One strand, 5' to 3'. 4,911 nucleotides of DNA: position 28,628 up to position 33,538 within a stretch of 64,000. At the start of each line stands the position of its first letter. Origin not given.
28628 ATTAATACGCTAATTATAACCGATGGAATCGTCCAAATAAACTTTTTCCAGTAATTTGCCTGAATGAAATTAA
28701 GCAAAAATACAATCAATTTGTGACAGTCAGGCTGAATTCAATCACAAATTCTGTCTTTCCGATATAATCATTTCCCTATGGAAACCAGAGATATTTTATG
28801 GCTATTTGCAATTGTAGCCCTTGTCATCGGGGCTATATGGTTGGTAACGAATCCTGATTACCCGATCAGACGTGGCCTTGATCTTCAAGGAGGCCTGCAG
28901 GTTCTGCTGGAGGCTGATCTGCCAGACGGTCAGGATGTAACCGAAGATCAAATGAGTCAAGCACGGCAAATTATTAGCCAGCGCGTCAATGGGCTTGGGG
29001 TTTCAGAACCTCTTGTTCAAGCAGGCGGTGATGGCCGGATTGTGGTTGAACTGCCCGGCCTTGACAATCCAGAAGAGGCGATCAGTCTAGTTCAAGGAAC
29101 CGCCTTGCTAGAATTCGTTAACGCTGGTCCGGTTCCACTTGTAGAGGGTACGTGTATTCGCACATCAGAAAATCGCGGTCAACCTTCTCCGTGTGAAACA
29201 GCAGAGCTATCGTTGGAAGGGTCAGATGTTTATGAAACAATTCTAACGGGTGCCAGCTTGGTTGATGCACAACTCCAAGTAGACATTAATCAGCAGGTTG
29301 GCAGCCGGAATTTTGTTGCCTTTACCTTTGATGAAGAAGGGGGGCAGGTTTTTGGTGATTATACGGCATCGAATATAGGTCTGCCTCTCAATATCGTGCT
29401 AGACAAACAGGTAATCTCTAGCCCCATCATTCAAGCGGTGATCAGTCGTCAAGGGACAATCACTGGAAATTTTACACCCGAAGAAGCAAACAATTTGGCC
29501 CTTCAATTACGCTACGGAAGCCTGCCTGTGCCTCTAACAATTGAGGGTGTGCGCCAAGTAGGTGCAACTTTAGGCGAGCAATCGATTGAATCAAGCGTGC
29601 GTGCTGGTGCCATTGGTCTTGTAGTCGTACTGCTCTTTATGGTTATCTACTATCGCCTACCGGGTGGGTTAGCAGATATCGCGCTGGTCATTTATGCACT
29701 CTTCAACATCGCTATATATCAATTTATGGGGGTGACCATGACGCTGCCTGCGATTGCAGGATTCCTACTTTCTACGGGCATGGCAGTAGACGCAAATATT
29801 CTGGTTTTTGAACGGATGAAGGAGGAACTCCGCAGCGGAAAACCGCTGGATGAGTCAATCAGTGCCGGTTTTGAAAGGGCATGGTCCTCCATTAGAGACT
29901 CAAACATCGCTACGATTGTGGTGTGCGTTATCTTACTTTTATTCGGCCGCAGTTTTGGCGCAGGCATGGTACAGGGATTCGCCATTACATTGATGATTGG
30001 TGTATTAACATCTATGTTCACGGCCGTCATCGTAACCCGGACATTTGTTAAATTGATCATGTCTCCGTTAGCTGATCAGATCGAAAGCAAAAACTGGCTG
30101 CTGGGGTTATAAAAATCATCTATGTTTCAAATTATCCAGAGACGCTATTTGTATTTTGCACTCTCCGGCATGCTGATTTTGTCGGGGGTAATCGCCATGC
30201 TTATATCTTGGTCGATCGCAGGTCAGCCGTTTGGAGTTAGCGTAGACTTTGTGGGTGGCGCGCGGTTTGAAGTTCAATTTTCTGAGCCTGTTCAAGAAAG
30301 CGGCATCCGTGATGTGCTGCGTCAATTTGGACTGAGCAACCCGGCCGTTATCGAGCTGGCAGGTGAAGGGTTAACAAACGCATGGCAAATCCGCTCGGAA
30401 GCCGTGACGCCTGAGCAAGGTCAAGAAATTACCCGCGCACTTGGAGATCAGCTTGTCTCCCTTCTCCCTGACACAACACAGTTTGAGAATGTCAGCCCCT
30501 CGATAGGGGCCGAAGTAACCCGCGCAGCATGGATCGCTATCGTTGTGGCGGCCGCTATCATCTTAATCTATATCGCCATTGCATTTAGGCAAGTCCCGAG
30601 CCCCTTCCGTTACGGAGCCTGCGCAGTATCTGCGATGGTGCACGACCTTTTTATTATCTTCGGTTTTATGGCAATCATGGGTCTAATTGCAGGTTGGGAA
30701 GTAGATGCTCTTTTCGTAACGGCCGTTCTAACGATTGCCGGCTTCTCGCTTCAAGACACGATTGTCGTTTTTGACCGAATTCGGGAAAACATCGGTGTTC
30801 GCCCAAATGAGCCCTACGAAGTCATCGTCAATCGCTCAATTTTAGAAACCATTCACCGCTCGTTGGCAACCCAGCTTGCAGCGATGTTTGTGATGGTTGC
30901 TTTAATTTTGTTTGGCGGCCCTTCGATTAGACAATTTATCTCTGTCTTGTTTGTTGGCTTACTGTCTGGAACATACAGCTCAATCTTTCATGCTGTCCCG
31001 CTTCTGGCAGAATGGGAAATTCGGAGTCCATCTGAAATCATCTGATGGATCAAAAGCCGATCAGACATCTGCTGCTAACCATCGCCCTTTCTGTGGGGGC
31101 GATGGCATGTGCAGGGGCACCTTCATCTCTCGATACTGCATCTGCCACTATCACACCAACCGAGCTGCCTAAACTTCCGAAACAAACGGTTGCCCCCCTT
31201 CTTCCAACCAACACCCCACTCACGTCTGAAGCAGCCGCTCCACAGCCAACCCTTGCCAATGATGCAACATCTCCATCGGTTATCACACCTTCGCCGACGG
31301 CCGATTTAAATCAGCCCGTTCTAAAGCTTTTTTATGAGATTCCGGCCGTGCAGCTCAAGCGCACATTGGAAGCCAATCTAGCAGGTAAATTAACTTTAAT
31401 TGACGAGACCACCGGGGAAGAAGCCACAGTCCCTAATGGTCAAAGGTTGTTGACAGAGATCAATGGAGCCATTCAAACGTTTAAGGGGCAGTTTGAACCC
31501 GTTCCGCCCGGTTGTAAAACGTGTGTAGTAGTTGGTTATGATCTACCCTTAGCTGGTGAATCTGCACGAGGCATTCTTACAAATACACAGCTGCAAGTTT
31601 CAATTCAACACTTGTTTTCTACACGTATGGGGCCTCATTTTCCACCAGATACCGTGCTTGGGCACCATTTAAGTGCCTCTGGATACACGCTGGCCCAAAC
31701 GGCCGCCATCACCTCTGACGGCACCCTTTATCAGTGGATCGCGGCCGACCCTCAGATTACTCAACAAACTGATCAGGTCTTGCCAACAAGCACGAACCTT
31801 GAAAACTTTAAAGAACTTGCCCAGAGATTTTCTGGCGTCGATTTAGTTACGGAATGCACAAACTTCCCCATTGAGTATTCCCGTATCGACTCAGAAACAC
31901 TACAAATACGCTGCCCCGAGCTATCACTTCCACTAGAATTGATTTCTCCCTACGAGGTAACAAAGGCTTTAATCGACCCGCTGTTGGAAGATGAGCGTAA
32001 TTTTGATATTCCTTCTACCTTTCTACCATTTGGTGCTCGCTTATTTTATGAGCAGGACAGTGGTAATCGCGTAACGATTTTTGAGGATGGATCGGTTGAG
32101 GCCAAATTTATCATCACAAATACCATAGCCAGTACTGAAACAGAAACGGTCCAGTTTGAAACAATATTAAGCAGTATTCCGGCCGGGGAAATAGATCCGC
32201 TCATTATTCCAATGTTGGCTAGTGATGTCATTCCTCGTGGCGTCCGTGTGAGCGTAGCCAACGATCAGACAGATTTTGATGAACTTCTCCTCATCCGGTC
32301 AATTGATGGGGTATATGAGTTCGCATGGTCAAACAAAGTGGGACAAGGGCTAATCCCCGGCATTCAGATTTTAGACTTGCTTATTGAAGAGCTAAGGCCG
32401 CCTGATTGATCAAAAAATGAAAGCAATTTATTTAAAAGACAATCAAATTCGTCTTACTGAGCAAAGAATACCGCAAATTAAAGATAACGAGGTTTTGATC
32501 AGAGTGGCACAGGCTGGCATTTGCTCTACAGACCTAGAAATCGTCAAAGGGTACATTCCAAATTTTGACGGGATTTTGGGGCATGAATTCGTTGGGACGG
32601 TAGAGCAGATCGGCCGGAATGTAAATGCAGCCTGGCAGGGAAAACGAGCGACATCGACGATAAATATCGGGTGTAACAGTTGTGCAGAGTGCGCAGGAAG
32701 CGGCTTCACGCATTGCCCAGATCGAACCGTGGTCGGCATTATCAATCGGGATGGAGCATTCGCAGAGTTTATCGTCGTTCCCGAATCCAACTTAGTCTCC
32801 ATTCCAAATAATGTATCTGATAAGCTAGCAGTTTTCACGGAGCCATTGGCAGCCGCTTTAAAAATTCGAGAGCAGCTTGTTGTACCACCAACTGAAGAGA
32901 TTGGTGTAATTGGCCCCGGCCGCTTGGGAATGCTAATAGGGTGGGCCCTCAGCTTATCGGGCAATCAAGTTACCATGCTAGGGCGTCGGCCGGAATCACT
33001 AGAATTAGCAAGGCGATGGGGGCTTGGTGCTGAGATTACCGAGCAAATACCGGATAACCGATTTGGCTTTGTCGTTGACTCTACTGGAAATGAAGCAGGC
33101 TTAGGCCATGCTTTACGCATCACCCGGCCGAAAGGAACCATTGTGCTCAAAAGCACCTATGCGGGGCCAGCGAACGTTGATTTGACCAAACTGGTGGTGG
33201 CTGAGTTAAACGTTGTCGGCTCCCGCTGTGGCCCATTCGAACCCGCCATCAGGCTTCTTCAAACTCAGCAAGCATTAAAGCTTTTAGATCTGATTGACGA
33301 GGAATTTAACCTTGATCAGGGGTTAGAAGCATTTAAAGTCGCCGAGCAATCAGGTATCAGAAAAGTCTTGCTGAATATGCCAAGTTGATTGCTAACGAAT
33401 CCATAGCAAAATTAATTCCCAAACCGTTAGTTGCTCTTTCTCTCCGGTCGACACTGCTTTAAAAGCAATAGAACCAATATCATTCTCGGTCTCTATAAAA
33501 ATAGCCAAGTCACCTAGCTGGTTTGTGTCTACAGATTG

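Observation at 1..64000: Hyper-abundant palindrome CGGCCG: HIP1-like behaviour with a different core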

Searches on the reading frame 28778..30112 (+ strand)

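Call 33: search_protein_families(library=pfam, max_evalue=0.00001, proteins=[window:28778-30112:+])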
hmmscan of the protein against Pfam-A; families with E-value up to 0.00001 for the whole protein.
window:28778-30112:+ (444 aa): 4 families
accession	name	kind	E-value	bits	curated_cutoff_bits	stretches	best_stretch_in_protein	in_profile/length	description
PF22599.2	SecDF_P1_head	-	9.4e-30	103.3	27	1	153-251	18-114/114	SecDF, P1 head subdomain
PF21760.3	SecD_1st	-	1.9e-21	75.7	27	1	59-115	1-57/60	Protein translocase subunit SecDF, P1 domain, N-terminal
PF02355.23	SecD_SecF_C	-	1.5e-15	57.6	20.5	1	257-425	17-184/189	Protein export membrane protein SecD/SecF, C-terminal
PF00873.25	ACR_tran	-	8.3e-07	27.5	28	1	267-430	327-492/1021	AcrB/AcrD/AcrF family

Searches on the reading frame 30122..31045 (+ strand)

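Call 33: search_protein_families(library=pfam, max_evalue=0.00001, proteins=[window:30122-31045:+])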
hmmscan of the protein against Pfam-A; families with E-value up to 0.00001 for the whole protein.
window:30122-31045:+ (307 aa): 1 family
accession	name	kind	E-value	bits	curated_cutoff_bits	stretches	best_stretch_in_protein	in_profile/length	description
PF02355.23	SecD_SecF_C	-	4e-51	173.6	20.5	1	118-299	15-187/189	Protein export membrane protein SecD/SecF, C-terminal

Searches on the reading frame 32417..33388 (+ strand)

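Call 33: search_protein_families(library=pfam, max_evalue=0.00001, proteins=[window:32417-33388:+])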
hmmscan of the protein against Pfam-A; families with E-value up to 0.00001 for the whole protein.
window:32417-33388:+ (323 aa): 3 families
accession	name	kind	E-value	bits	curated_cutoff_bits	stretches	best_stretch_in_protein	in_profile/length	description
PF08240.17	ADH_N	-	8.6e-25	87.4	23.5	1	23-130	2-103/104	Alcohol dehydrogenase GroES-like domain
PF00107.32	ADH_zinc_N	-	6.8e-08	33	31.8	1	172-280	4-126/129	Zinc-binding dehydrogenase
PF16912.11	Glu_dehyd_C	-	1.8e-06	28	34.9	1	146-311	19-203/211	Glucose dehydrogenase C-terminus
